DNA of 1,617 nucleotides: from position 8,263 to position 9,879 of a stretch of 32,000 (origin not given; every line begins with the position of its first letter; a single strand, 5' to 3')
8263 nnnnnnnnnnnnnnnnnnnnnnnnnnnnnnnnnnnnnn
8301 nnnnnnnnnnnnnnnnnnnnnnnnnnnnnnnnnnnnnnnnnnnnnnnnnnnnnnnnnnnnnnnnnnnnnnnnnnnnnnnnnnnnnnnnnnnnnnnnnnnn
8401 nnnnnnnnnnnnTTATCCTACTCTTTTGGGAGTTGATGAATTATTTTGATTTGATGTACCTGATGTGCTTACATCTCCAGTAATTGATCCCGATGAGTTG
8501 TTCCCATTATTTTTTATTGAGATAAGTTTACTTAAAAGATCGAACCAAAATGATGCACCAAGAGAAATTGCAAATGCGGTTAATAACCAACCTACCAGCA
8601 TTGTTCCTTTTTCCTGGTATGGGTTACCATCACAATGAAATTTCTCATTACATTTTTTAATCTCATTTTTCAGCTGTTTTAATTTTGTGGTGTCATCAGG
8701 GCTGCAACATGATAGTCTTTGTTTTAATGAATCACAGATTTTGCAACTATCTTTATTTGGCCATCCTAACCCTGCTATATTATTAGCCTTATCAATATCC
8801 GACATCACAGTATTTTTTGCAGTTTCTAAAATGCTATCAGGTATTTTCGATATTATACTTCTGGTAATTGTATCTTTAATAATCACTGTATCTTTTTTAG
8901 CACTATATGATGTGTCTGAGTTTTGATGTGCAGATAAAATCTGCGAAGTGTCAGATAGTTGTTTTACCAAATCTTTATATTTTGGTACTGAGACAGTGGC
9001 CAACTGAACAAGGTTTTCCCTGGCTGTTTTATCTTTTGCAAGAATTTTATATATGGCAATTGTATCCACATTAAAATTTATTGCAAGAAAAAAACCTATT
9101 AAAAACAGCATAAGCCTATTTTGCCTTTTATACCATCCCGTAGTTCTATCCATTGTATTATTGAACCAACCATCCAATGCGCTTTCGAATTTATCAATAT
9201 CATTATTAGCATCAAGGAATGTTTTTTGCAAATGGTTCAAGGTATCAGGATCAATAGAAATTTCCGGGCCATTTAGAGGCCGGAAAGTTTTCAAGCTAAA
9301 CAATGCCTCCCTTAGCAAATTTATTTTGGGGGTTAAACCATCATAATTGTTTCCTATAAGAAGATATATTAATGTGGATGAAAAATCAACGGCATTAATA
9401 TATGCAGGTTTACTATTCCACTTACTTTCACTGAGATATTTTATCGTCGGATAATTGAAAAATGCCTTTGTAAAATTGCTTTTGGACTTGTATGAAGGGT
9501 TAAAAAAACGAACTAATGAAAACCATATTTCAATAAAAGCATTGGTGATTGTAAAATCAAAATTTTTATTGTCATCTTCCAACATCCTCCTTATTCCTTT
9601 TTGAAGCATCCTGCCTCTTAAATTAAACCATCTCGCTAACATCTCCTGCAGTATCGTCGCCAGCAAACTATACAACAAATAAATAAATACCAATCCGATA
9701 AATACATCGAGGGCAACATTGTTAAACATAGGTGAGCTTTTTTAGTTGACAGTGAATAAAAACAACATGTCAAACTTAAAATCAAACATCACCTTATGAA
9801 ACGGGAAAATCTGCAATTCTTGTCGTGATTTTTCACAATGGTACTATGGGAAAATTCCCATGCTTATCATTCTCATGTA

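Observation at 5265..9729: Uncharacterised three-gene operon: membrane protein / leaderless SH3b-S1 protease / secreted beta-barrel protein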

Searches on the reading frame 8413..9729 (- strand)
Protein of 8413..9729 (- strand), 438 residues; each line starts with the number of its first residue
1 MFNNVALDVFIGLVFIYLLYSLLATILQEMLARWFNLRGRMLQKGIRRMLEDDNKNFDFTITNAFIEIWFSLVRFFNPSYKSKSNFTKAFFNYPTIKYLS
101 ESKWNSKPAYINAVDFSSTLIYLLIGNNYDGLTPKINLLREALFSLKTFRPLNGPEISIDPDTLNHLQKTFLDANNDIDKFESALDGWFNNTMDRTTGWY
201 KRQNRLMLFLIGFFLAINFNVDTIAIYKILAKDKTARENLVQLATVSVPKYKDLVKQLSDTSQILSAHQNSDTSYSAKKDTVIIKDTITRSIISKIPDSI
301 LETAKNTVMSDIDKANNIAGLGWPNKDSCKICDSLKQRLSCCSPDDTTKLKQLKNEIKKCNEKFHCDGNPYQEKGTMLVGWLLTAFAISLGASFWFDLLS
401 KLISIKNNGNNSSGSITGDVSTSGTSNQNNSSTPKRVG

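Call 3: search_protein_families(library=pfam, proteins=[window:8413-9729:-], max_evalue=0.1)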
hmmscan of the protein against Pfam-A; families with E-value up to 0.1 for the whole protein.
window:8413-9729:- (438 aa): 0 families

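Call 4: search_protein_families(library=padloc, proteins=[window:8413-9729:-], max_evalue=0.1)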
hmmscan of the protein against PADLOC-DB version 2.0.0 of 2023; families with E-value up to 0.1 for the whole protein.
window:8413-9729:- (438 aa): 0 families

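Call 5: search_protein_families(library=ncbifam, proteins=[window:8413-9729:-], max_evalue=0.1)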
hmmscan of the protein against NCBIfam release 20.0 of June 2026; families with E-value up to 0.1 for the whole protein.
window:8413-9729:- (438 aa): 0 families

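Call 8: search_protein_families(library=phrogs, proteins=[window:8413-9729:-], max_evalue=0.1)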
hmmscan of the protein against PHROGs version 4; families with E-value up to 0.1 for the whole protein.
window:8413-9729:- (438 aa): 0 families

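Call 9: find_homologous_proteins(query=window:8413-9729:-)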
Query window:8413-9729:- (438 aa): 1140 proteins with E <= 0.001 among 6919 candidates; the best 120 are listed.
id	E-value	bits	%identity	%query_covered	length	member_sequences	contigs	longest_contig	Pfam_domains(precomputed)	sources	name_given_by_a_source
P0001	3.6e-272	920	100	93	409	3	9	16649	-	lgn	-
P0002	1.0e-182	626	64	100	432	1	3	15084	-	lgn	-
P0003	1.0e-177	609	63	100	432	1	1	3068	-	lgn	-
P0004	1.2e-176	606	64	100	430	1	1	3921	-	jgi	jgi:hypothetical protein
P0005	1.4e-166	573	64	94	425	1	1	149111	-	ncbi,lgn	-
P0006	1.5e-157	543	60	100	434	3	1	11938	-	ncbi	-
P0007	2.1e-152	526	55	100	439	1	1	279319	-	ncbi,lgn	-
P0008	1.0e-150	520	55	100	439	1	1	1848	-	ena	-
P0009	2.3e-148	513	55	100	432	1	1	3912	-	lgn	-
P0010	5.8e-145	501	54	100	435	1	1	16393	-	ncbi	-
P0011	4.3e-142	492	53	97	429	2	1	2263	-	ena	-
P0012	3.5e-140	486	59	89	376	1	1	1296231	-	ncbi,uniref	ncbi:hypothetical protein [Ferruginibacter sp. SUN106]|uniref:hypothetical protein n=1 Tax=Ferrugini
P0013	1.0e-137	478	55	100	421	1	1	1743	-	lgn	-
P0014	2.4e-131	456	50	100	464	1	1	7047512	-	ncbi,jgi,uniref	ncbi:hypothetical protein ACEN9X_25915 [Mucilaginibacter sp. Mucisp86]|uniref:hypothetical protein n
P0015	3.5e-123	430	48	100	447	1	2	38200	-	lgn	-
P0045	8.9e-88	313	40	100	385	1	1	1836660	-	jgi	jgi:hypothetical protein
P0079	8.7e-81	290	38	100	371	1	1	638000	-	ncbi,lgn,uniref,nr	ncbi:hypothetical protein CLV59_105492 [Chitinophaga dinghuensis]|uniref:Uncharacterized protein n=1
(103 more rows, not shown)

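Call 11: find_related_loci(query=A1, collection=genome_contigs, flank=8000)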
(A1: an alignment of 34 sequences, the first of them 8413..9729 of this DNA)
Query A1 (438 aa) in genome_contigs; peptide patterns used: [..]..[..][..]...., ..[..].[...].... (x = any residue, [..] = any of these).
600 stretches matched a pattern (row limit reached: there are more); 577 encode a relative of the query (tblastn E <= 1e-3); the best 80 are kept; 80 distinct loci.
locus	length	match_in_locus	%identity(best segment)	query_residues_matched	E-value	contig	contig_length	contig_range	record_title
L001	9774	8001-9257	43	1-418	9e-97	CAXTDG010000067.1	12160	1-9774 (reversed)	MAG TPA_asm: uncultured Chitinophagaceae bacterium isolate private_GTX0163_metawrap_bin.19 genome assembly, contig: priv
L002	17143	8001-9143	40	1-438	6e-91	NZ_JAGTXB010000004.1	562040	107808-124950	Chitinophaga hostae strain 2R12 4, whole genome shotgun sequence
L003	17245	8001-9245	38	1-409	6e-80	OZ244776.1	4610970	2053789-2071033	MAG: Ilyomonas sp. isolate 566d262c-3a9e-40be-8ec1-d983a5e4ec1d genome assembly, chromosome: 1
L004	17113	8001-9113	37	1-418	3e-76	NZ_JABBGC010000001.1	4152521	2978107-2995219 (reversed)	Chitinophaga fulva strain G-6-1-13 contig1, whole genome shotgun sequence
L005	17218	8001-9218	35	1-413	3e-74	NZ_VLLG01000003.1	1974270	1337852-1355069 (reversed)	Chitinophaga japonensis strain DSM 13484 LX66DRAFT_scaffold00002.2, whole genome shotgun sequence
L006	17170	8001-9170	36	1-432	5e-74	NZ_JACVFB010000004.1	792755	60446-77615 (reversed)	Chitinophaga varians strain KACC 19415 4, whole genome shotgun sequence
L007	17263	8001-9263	35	1-426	8e-74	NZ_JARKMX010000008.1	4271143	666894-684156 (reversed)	Paraflavitalea pollutisoli strain H1-2-19X velvet_auto_105_8, whole genome shotgun sequence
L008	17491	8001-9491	35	1-418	1e-71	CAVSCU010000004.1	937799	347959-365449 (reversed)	MAG: uncultured Chitinophagaceae bacterium isolate MFD02581.bin.2.211 genome assembly, contig: contig_47227, whole genom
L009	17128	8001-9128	36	1-422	4e-69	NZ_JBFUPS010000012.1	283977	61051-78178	Chitinophaga sp. RCC_12 NODE_12_length_283977_cov_88.096890, whole genome shotgun sequence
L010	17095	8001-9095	35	1-434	3e-67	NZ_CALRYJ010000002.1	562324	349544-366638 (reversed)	MAG: Fluviicola taffensis DSM 16823 isolate JJ-ME9A6-316-2-mx-bin663 JJ-ME9A6-316-C2, whole genome shotgun sequence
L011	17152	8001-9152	33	1-438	2e-66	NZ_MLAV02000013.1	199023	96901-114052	MAG: Chitinophaga sp. CB10 scaffold_13, whole genome shotgun sequence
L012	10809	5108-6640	33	1-438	8e-66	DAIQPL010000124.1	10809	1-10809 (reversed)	MAG TPA_asm: Flavisolibacter sp. isolate CTOTU21646 NODE_2410_length_10809_cov_4.949600, whole genome shotgun sequence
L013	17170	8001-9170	33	1-415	8e-66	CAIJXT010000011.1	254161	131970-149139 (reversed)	MAG: uncultured Bacteroidetes bacterium isolate Loclat_bin-10221 genome assembly, contig: bin-10221:11/35, whole genome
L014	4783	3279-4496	32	1-407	3e-64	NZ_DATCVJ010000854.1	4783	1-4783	MAG: Chitinophaga sp. isolate SMAG_U7382 k141_33246, whole genome shotgun sequence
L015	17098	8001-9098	34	1-412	1e-62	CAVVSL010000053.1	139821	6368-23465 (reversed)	MAG: uncultured Bacteroidetes bacterium isolate MFD02832.bin.2.73 genome assembly, contig: contig_9077, whole genome sho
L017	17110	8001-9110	34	1-408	2e-62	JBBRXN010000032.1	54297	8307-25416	MAG: Bacteroidales bacterium isolate La4_metabat2.215 La4_metabat2.215_K_1771995_L_54297_cov_70.1074, whole genome shotg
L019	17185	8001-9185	37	1-437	6e-62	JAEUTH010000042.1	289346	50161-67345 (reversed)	MAG: Bacteroidia bacterium isolate new MAG-324 k141_420454, whole genome shotgun sequence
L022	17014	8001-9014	33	1-409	1e-60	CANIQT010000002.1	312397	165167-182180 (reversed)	MAG: Bacteroidetes bacterium isolate RH-15aug16-189 genome assembly, contig: RH-15aug16-C18, whole genome shotgun sequen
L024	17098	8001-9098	34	1-406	1e-59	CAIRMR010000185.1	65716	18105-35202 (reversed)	MAG: uncultured Bacteroidales bacterium isolate Loclat_bin-01022 genome assembly, contig: bin-01022:185/223, whole genom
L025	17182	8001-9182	33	1-409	8e-60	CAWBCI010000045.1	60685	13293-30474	MAG: uncultured Bacteroidales bacterium isolate MFD02923.bin.1.118 genome assembly, contig: contig_44132, whole genome s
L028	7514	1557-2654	33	1-408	2e-58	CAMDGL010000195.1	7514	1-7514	MAG: Chitinophaga pinensis isolate MiH-14oct19-172 genome assembly, contig: MiH-14oct19-C21683, whole genome shotgun seq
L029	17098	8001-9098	31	1-408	1e-58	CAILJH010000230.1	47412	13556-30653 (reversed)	MAG: uncultured Prolixibacteraceae bacterium isolate MJ-time_bin-5436 genome assembly, contig: bin-5436:230/287, whole g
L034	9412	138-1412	31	14-438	2e-56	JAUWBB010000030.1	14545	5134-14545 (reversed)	MAG: Bacteroidota bacterium isolate CSMAG_1309 CSMAG_1309_k141_139320_length_14545_cov_8.5887, whole genome shotgun sequ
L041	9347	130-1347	31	1-432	7e-52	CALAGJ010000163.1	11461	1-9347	MAG TPA_asm: uncultured Parafilimonas sp. isolate SRR6231171_bin.19_CONCOCT_v1.1_MAG genome assembly, contig: ERZ650309.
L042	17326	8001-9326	37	1-409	5e-52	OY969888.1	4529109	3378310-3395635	MAG: uncultured Bacteroidetes bacterium isolate MFD03726.bin.c.9 genome assembly, chromosome: 1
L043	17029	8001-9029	32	1-409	5e-52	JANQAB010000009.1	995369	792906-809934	MAG: Sporocytophaga sp. isolate 29_gen_w_cov.4 c112, whole genome shotgun sequence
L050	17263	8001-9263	32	2-410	1e-59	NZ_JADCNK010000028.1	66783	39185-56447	Pedobacter sp. MR2016-19 Contig_28, whole genome shotgun sequence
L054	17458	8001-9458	35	1-409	2e-46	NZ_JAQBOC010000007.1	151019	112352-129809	MAG: Mucilaginibacter sp. isolate RYN_310 scaffold_888786, whole genome shotgun sequence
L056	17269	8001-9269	30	1-438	5e-46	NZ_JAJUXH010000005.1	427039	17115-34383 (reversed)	Dyadobacter sp. CY323 Scaffold5_1, whole genome shotgun sequence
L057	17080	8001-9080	33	1-408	2e-45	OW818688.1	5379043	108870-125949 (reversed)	metagenome genome assembly, chromosome: 1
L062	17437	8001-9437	33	1-413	3e-45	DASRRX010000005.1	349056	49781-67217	MAG TPA_asm: Puia sp. isolate SMAG_U5183 k141_2226113, whole genome shotgun sequence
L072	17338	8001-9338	31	1-409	2e-42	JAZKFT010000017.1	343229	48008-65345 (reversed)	MAG: Bacteroidota bacterium isolate DC_RB_04_SPN110320-bin015_1 DCRB04SPN_B015_1_000000000017, whole genome shotgun sequ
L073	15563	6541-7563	30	1-411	4e-42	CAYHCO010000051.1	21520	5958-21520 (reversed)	MAG TPA_asm: uncultured Porphyromonadaceae bacterium isolate ERP119702_co1_162 genome assembly, contig: NODE_2611_length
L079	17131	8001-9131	34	6-438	9e-39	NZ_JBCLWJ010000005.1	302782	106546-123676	Algoriphagus sp. SE2 assembly_contig_5, whole genome shotgun sequence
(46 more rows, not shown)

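Call 17: search_protein_families(library=pfam, proteins=[L034:2506-4449:+, L010:10151-12355:+, L042:8001-10331:+, L054:7962-10451:+, L043:8001-10013:+, L004:9179-9598:+, L017:9179-10192:+, L022:9126-10535:+, L019:9541-11574:+, L025:9254-11470:+], max_evalue=0.01)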
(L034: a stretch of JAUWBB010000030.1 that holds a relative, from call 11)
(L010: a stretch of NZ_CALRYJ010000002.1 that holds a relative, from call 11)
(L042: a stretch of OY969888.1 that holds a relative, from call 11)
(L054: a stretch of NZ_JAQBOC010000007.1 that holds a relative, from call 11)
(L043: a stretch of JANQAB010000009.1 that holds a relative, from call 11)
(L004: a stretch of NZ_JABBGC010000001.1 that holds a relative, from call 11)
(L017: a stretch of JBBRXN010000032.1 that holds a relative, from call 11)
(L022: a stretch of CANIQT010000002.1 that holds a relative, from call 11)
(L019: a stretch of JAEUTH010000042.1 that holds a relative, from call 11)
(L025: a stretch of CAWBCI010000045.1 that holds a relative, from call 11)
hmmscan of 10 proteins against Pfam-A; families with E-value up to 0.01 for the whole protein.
L034:2506-4449:+ (647 aa): 0 families

L010:10151-12355:+ (734 aa): 0 families

L042:8001-10331:+ (776 aa): 1 family
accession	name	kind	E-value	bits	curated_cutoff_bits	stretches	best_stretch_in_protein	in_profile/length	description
PF09335.16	VTT_dom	-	0.0007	20.5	33.9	0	398-450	3-58/123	VTT domain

L054:7962-10451:+ (829 aa): 1 family
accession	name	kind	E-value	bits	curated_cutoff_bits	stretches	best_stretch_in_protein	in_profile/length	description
PF25819.1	Nal1_C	-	0.00063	19.4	26.1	0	720-807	150-233/268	Nal1 C-terminal domain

L043:8001-10013:+ (670 aa): 0 families

L004:9179-9598:+ (139 aa): 1 family
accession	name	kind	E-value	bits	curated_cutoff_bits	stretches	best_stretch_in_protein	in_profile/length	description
PF01042.26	Ribonuc_L-PSP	-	1.8e-31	109.1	27.3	1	16-126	9-121/121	Endoribonuclease L-PSP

L017:9179-10192:+ (337 aa): 1 family
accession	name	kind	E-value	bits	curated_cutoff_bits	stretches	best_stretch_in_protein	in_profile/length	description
PF00561.26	Abhydrolase_1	-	0.0002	21.5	25.8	1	34-319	2-243/245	alpha/beta hydrolase fold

L022:9126-10535:+ (469 aa): 31 families (the best 25 are shown)
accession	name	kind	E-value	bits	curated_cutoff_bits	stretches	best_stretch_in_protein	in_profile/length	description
PF07719.23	TPR_2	-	6e-51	166.8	27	7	277-305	4-32/34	Tetratricopeptide repeat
PF14559.12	TPR_19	-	6.6e-39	132.5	25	5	358-402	7-51/68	Tetratricopeptide repeat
PF00515.34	TPR_1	-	6.9e-39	130.6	27.8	5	276-305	3-32/34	Tetratricopeptide repeat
PF13432.12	TPR_16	-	6.8e-37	125.9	32.7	4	185-236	10-61/65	Tetratricopeptide repeat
PF13431.12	TPR_17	-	9.8e-35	116.4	24.4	3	161-192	2-33/34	Tetratricopeptide repeat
PF13181.12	TPR_8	-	6.5e-31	104.3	25.7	3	280-305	7-32/34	Tetratricopeptide repeat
PF13428.12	TPR_14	-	5e-30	101.3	23.5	2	176-213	5-42/44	Tetratricopeptide repeat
PF13424.12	TPR_12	-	2.2e-24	85.9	30.1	5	276-339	5-76/77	Tetratricopeptide repeat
PF13174.12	TPR_6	-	5.9e-23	80.3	26.3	1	176-203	4-31/33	Tetratricopeptide repeat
PF13414.12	TPR_11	-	9.8e-23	80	26.8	2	185-219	7-41/42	TPR repeat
PF23914.1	TPR_CcmH_CycH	-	2.2e-22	80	42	3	335-439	43-150/158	Cytochrome c-type biogenesis protein H TPR domain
PF12895.13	ANAPC3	-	5.5e-20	71.9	27.2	4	289-367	4-81/82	Anaphase-promoting complex, cyclosome, subunit 3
PF13371.12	TPR_9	-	2e-16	60.2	35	1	80-135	5-60/73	Tetratricopeptide repeat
PF13176.12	TPR_7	-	3e-16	58.5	27.9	0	280-304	5-29/36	Tetratricopeptide repeat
PF13429.12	TPR_15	-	7.3e-11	42.5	26.2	1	339-454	143-258/280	Tetratricopeptide repeat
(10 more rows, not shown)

L019:9541-11574:+ (677 aa): 3 families
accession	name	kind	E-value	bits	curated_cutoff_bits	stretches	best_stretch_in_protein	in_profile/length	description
PF07584.16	BatA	-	1.3e-20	74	25.9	1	3-78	2-77/77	Aerotolerance regulator N-terminal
PF07705.17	CARDB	-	0.007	17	22.7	1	238-296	15-74/101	CARDB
PF13519.12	VWA_2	-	0.0072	17.4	27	0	96-163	4-72/107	von Willebrand factor type A domain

L025:9254-11470:+ (738 aa): 0 families

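Call 24: search_solved_structures(query=A1, max_evalue=5)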
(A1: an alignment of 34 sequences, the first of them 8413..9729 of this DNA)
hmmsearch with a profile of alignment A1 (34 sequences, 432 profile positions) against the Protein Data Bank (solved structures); distinct sequences matched with E-value up to 5: 2.
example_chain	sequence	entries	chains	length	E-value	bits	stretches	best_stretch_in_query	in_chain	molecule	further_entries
6zs9_A5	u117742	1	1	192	0.53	12.7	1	239-295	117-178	Ribosome-recycling factor, mitochondrial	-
6nu2_z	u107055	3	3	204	4.5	9.6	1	239-295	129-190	Ribosome-recycling factor, mitochondrial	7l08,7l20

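Call 25: search_solved_structures(query=A3, max_evalue=5)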
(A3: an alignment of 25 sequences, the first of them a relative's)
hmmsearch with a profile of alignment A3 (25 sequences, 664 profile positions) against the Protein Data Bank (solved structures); distinct sequences matched with E-value up to 5: 9.
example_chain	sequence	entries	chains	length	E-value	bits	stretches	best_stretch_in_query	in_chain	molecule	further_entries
6dlc_A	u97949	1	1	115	0.055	15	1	320-410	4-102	Designed protein DHD1:234_A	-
6xns_A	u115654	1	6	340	0.12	13.9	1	320-388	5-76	C3_crown-05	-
3ja6_H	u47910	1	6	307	0.26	12.8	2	306-411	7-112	Methyl-accepting chemotaxis protein 2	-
2ch7_A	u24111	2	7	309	0.33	12.5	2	316-412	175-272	METHYL-ACCEPTING CHEMOTAXIS PROTEIN | Methyl-accepting chemotaxis protein 2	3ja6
2ch7_B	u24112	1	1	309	0.37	12.3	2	306-411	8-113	METHYL-ACCEPTING CHEMOTAXIS PROTEIN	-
9ivk_A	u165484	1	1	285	0.43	12.1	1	44-127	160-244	HBC599 membrane protein binder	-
7u7h_A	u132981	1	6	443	0.44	12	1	510-555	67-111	7-keto-8-aminopelargonate synthetase-like enzyme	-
6sga_Fb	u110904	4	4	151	0.48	11.9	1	151-222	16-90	mt-SAF31 | Complex 1 protein (LYR family)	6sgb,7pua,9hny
9tqb_C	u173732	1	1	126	0.59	11.6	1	350-421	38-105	BLOC-1-related complex subunit 7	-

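Call 34: find_encoding_contigs(protein=P0005, flank=8000, max_places=1)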
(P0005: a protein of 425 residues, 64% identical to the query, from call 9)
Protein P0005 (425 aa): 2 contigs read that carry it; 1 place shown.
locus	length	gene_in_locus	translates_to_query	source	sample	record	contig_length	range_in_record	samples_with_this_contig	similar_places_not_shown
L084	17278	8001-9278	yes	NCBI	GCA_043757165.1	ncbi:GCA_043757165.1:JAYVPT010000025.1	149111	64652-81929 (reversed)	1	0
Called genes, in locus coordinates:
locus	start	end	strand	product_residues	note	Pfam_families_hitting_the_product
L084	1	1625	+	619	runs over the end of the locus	PF09087:Cyc-maltodext_N, PF00128:Alpha-amylase, PF10438:Cyc-maltodext_C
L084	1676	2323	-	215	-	PF00072:Response_reg, PF00196:GerE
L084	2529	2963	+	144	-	-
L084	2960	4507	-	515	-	PF03415:Peptidase_C11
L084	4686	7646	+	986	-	PF07494:Reg_prop (faint), PF07495:Y_Y_Y, PF07730:HisKA_3 (weak), PF02518:HATPase_c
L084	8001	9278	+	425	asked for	-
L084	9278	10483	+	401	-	PF13365:Trypsin_2 (weak)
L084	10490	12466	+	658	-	-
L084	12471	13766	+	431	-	PF13620:CarboxypepD_reg (faint), PF17802:SpaA (faint)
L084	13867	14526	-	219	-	-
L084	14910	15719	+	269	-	-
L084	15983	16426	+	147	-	PF00572:Ribosomal_L13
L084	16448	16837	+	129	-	PF00380:Ribosomal_S9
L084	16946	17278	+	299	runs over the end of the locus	PF00318:Ribosomal_S2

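Call 35: find_encoding_contigs(protein=P0012, flank=8000, max_places=1)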
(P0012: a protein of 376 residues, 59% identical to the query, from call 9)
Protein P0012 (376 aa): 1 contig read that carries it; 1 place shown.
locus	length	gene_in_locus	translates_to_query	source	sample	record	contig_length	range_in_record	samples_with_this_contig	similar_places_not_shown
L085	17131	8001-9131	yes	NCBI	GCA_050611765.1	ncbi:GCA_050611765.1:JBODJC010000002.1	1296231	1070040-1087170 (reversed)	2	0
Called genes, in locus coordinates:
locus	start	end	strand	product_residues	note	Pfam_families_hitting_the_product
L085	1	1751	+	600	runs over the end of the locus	PF14292:SusE, PF22058:X25_BaPul_like (weak)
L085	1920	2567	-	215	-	PF00072:Response_reg, PF00196:GerE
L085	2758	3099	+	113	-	-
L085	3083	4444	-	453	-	-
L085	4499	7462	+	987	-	PF07494:Reg_prop (faint), PF07495:Y_Y_Y, PF07730:HisKA_3 (weak), PF02518:HATPase_c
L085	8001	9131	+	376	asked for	-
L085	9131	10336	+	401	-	-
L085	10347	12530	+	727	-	-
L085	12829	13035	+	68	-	PF00196:GerE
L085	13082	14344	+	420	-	PF13385:Laminin_G_3, PF18962:Por_Secre_tail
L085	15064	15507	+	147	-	PF00572:Ribosomal_L13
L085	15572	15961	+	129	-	PF00380:Ribosomal_S9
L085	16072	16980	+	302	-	PF00318:Ribosomal_S2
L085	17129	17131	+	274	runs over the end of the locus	PF25025:EF-Ts_N (weak), PF00889:EF_TS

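Call 39: predict_structure(alignment_id=A4)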
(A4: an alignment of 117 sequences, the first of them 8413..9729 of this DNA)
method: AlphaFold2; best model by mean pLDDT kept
length: 438 residues; sequences in the alignment: 117
mean_pLDDT: 87.6   pTM: 0.81
mean pLDDT of the five models: 87.6, 86.2, 85.5, 85.4, 85.2
residues with pLDDT >= 90: 316; 70-90: 52; 50-70: 57; < 50: 13
segments of 3 or more residues with pLDDT < 50: 417-421, 425-431
pLDDT, mean of each block of 10 residues (from residue 1): 84 97 96 93 96 91 93 91 92 94 86 97 95 97 98 96 98 98 98 95 95 96 96 96 96 89 58 57 60 77 96 93 71 93 89 94 81 93 97 96 90 52 47 52
secondary structure, 60 per line:
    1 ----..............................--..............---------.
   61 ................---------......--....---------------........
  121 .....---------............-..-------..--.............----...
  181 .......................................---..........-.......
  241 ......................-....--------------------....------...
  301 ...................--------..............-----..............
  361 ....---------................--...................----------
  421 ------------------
elements in order: H5-34 H37-50 H60-76 H86-91 H94-97 H113-125 H135-146 H161-173 H178-219 H223-232 H234-262 E264-267 E288-291 H298-319 H328-341 H347-364 H374-389 H392-410
